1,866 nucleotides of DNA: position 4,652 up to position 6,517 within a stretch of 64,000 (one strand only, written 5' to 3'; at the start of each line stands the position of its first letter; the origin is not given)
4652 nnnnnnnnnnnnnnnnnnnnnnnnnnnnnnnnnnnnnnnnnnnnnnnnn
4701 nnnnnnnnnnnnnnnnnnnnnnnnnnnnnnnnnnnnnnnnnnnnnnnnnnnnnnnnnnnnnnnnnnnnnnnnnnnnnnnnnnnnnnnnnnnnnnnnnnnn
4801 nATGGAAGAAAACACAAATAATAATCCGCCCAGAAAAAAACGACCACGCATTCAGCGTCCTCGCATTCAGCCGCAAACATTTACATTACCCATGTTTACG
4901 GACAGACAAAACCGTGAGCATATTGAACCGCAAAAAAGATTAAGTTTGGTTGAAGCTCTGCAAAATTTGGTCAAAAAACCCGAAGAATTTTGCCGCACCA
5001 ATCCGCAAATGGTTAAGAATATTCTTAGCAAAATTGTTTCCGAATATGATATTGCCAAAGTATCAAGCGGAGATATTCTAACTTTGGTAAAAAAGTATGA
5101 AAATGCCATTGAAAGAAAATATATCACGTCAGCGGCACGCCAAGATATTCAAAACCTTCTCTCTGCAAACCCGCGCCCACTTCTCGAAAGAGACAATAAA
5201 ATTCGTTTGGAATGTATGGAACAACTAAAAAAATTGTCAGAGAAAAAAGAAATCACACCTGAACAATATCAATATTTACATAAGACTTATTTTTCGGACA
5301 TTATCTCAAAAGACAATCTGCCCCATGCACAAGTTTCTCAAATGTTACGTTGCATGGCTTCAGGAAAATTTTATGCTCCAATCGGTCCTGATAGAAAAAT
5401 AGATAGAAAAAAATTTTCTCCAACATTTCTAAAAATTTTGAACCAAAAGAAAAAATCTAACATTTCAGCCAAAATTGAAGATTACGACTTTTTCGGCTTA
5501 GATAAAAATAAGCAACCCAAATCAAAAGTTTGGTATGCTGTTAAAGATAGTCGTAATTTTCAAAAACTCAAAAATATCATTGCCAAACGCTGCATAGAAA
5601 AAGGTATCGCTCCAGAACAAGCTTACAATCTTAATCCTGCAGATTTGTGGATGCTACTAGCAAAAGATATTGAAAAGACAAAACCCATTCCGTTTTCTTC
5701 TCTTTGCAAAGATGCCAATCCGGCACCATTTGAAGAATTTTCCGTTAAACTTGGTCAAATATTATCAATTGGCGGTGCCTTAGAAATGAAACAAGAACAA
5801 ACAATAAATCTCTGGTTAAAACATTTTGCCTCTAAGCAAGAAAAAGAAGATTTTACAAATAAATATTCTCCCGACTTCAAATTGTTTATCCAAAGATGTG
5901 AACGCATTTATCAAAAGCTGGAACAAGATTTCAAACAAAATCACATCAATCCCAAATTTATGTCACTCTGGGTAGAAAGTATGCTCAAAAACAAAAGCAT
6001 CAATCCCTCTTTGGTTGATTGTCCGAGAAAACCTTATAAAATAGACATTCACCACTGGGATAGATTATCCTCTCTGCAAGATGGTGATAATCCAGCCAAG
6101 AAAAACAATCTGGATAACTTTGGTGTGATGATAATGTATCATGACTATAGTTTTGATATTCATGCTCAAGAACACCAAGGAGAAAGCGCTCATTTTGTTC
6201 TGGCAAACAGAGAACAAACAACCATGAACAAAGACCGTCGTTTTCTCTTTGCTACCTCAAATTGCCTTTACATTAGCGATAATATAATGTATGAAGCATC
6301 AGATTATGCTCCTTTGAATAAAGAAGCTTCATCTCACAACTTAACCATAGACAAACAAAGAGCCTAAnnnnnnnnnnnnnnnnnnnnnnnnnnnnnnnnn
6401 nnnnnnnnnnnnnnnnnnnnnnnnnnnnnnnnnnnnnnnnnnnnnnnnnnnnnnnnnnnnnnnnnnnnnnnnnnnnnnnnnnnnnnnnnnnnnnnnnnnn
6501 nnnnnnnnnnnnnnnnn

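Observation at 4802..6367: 521 aa protein with a tandem RPRIQ-RPRIQ basic N-terminus resembling a eukaryotic nuclear localisation signal: candidate host-targeted effector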

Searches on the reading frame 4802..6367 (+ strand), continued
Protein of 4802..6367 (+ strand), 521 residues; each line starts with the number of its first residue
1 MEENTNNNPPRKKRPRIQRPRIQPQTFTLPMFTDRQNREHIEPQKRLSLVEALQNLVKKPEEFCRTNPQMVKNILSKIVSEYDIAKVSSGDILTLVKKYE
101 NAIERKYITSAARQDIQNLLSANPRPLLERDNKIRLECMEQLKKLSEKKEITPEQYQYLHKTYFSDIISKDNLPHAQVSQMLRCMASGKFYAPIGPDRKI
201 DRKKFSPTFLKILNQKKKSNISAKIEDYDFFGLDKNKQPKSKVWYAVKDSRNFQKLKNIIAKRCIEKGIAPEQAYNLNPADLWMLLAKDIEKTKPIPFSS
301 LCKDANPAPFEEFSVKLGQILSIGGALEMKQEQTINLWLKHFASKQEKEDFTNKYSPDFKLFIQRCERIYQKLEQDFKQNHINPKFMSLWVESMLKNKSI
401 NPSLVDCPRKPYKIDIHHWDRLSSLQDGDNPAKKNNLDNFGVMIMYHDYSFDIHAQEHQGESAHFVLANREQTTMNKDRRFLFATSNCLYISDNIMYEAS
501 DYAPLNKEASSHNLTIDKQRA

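Call 100: search_protein_families(library=pfam, alignment_id=A2, max_evalue=5)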
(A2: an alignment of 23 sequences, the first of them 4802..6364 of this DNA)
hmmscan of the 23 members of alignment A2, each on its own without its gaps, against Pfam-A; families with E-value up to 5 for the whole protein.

A. member 1, window:4802-6364:+ (521 aa): 2 families
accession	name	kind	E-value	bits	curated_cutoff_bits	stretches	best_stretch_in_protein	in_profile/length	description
PF21581.3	SCD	-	0.067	13.9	27.5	1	130-154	42-66/75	Stromalin conservative domain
PF02373.28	JmjC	-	0.12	13.3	24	1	216-266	6-53/114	JmjC domain, hydroxylase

B. families by the number of members that match (of 23 scanned): 19 families
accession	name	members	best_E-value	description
PF13791.11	Sigma_reg_C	1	0.00039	Sigma factor regulator C-terminal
PF12363.14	Phage_TAC_12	1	0.017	Phage tail assembly chaperone protein, TAC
PF13078.11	DUF3942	1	0.062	Protein of unknown function (DUF3942)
PF02829.19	3H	1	0.064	3H domain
PF21581.3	SCD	1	0.067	Stromalin conservative domain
PF07299.16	EF-G-binding_N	1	0.073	Elongation factor G-binding protein, N-terminal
PF15903.10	PL48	1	0.074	Filopodia upregulated, FAM65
PF24117.1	DUF7391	1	0.088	Family of unknown function (DUF7391)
PF09810.15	Exo5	1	0.088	Exonuclease V - a 5' deoxyribonuclease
PF22306.1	PAV1-137_bromodom-like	1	0.11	PAV1-137, bromodomain-like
PF02373.28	JmjC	1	0.12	JmjC domain, hydroxylase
PF00849.27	PseudoU_synth_2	1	0.13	RNA pseudouridylate synthase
PF16896.10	PGDH_C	1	0.14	Phosphogluconate dehydrogenase (decarboxylating) C-term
PF13409.12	GST_N_2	1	0.16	Glutathione S-transferase, N-terminal domain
PF05205.17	COMPASS-Shg1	1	0.19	COMPASS (Complex proteins associated with Set1p) component shg1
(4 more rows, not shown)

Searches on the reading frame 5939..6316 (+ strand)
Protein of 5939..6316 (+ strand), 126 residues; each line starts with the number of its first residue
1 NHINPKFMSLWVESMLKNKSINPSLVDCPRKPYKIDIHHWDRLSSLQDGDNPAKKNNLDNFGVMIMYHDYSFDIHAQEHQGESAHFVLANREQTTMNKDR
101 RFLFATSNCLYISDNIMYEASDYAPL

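Call 43: search_solved_structures(query=A3, max_evalue=10, show_alignments=3)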
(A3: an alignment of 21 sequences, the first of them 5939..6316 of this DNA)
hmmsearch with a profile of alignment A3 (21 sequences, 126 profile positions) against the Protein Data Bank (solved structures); distinct sequences matched with E-value up to 10: 0.

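Call 44: search_protein_families(library=pfam, alignment_id=A3, max_evalue=10)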
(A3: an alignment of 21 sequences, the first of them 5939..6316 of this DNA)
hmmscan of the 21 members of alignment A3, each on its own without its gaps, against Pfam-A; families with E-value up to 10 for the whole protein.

A. member 1, window:5939-6316:+ (126 aa): 0 families

B. families by the number of members that match (of 21 scanned): 6 families
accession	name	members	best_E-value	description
PF08968.15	DUF1885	1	0.02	Domain of unknown function (DUF1885)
PF00575.29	S1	1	0.038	S1 RNA binding domain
PF00270.35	DEAD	1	0.051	DEAD/DEAH box helicase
PF13617.11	Lipoprotein_19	1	0.055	YnbE-like lipoprotein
PF20588.3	DMTF1_N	1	0.13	Cyclin-D-binding Myb-like transcription factor 1 N-terminal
PF22006.2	PilZ-like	1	0.16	PilZ domain-like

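Call 49: predict_structure(alignment_id=A3)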
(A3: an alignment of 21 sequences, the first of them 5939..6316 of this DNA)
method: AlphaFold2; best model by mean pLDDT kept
length: 126 residues; sequences in the alignment: 21
mean_pLDDT: 82.3   pTM: 0.71
mean pLDDT of the five models: 82.3, 79.8, 79.2, 78.5, 72.2
residues with pLDDT >= 90: 44; 70-90: 58; 50-70: 24; < 50: 0
segments of 3 or more residues with pLDDT < 50: none
pLDDT, mean of each block of 10 residues (from residue 1): 94 95 95 92 79 81 91 86 64 59 87 78 61
secondary structure, 60 per line:
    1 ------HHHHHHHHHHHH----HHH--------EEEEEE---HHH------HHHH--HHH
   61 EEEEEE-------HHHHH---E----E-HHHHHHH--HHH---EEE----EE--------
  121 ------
elements in order: H7-18 E34-39 H52-55 E61-66 H74-78 H89-95 E104-106

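Call 52: fold_search(model_id=the predicted structure, library=pdb)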
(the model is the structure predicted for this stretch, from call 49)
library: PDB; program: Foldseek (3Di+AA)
matches with E <= 10: 25; with E <= 0.001: 0
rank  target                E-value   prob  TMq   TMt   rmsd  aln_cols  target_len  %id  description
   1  6fgx_A                1.3e+00  0.07  0.19  0.14   8.5        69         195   14  Crystal structure of the small alarmone synthethase 2 from Staphylococcus aureus bound to AMPCPP (released 2018-02-07)
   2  6ewz_A                1.5e+00  0.06  0.19  0.13   8.1        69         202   16  Crystal structure of RelP (SAS2) from Staphylococcus aureus bound to AMPCPP and GTP in the pre-catalytic state (released 2018-01-24)
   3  8z5x_b                2.9e+00  0.06  0.27  0.34  14.2       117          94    7  Cryo-EM structure of the MS ring with the proximal rod and the export apparatus (C1) within the polar flagellar motor (released 2025-10-22)
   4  7cgo_Da               3.1e+00  0.03  0.22  0.24  11.8       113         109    8  Cryo-EM structure of the flagellar motor-hook complex from Salmonella (released 2021-04-28)
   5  9q9i_B                3.5e+00  0.02  0.19  0.08  12.8       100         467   15  Cryo-EM structure of human Mre11-Rad50-Nbs1 complex bound to DNA (released 2025-10-01)
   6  8ztz_A                4.6e+00  0.03  0.18  0.05   6.8        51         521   14  Structure of ATP-dependent diazotase CmaA6 (released 2025-05-07)
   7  8axn_a                4.6e+00  0.01  0.19  0.15  20.5       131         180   11  Inner membrane ring and secretin N0 N1 domains of the type 3 secretion system of Shigella flexneri (released 2023-03-01)
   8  1ujz_B                4.9e+00  0.04  0.22  0.22   7.4        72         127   11  Crystal structure of the E7_C/Im7_C complex; a computationally designed interface between the colicin E7 DNase and the (released 2004-04-06)
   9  8z5x_c                4.9e+00  0.04  0.28  0.33  14.4       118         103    8  Cryo-EM structure of the MS ring with the proximal rod and the export apparatus (C1) within the polar flagellar motor (released 2025-10-22)
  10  8z5x_h                6.9e+00  0.03  0.23  0.29  11.8       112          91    8  Cryo-EM structure of the MS ring with the proximal rod and the export apparatus (C1) within the polar flagellar motor (released 2025-10-22)
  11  4lt6_B                6.9e+00  0.01  0.13  0.06   8.2        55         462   18  Crystal Structure of human poly(A) polymerase gamma (released 2013-10-09)
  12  1mz8_D                7.4e+00  0.05  0.16  0.15   3.7        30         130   27  CRYSTAL STRUCTURES OF THE NUCLEASE DOMAIN OF COLE7/IM7 IN COMPLEX WITH A PHOSPHATE ION AND A ZINC ION (released 2002-12-23)
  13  6b7a_A                7.4e+00  0.03  0.11  0.09   4.7        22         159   41  Crystal structure of E.coli Phosphopantetheine Adenylyltransferase (PPAT/CoaD) in complex with 2-methyl-1H-benzo[d]imi (released 2017-12-27)
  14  8wkq_WD               7.4e+00  0.02  0.21  0.23  11.3       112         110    8  Cryo-EM structure of the MS ring (C1) with export apparatus and proximal rod within the flagellar motor-hook complex  (released 2024-09-04)
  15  7bk0_B                7.4e+00  0.01  0.22  0.14  12.0       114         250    9  Salmonella FliF ring (34mer) in intact basal body - C1 (released 2021-05-05)
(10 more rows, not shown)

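Call 58: fold_search(model_id=the predicted structure, library=viral)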
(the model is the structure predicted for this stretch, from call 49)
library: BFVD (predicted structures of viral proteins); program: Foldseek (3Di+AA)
matches with E <= 10: 41; with E <= 0.001: 0
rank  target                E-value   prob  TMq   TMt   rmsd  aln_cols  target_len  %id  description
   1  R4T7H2                3.0e-01  0.23  0.25  0.17  11.0        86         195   15  (no name in the UniProt tables at hand)
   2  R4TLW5                5.8e-01  0.16  0.23  0.16  13.0        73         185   16  (no name in the UniProt tables at hand)
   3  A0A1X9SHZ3            5.8e-01  0.14  0.19  0.13  13.1        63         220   13  HNH protein [Lactococcus phage AM12]
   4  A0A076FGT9            5.8e-01  0.12  0.27  0.05  13.6       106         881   24  Putative DNA mismatch repair ATPase [Aureococcus anophagefferens virus]
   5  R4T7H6                9.3e-01  0.13  0.20  0.11  13.3        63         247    8  (no name in the UniProt tables at hand)
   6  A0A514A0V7            1.6e+00  0.09  0.23  0.18  10.1        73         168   19  Putative HNH homing endonuclease [Aeromonas phage LAh_9]
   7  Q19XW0                2.1e+00  0.06  0.22  0.25  11.2        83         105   11  HNH domain-containing protein [Mycobacterium phage Wildcat]
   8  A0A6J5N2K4            2.1e+00  0.04  0.19  0.24  12.1        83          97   16  Uncharacterized protein [uncultured Caudovirales phage]
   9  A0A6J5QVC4            2.5e+00  0.06  0.24  0.29  11.5        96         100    9  HNHc domain containing protein [uncultured Caudovirales phage]
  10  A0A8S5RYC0            2.9e+00  0.07  0.23  0.15   9.9        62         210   18  HNH endonuclease [Myoviridae sp. ctNQV2]
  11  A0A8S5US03            3.3e+00  0.04  0.25  0.23  14.1       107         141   13  HNHc (Fragment) [Siphoviridae sp. ctksc2]
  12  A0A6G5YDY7            3.5e+00  0.02  0.21  0.22  13.0       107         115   13  (no name in the UniProt tables at hand)
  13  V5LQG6                4.1e+00  0.03  0.15  0.14   9.5        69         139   14  (no name in the UniProt tables at hand)
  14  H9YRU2                5.0e+00  0.02  0.20  0.21  12.7        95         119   17  (no name in the UniProt tables at hand)
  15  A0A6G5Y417            5.3e+00  0.03  0.23  0.25  10.3       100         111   16  (no name in the UniProt tables at hand)
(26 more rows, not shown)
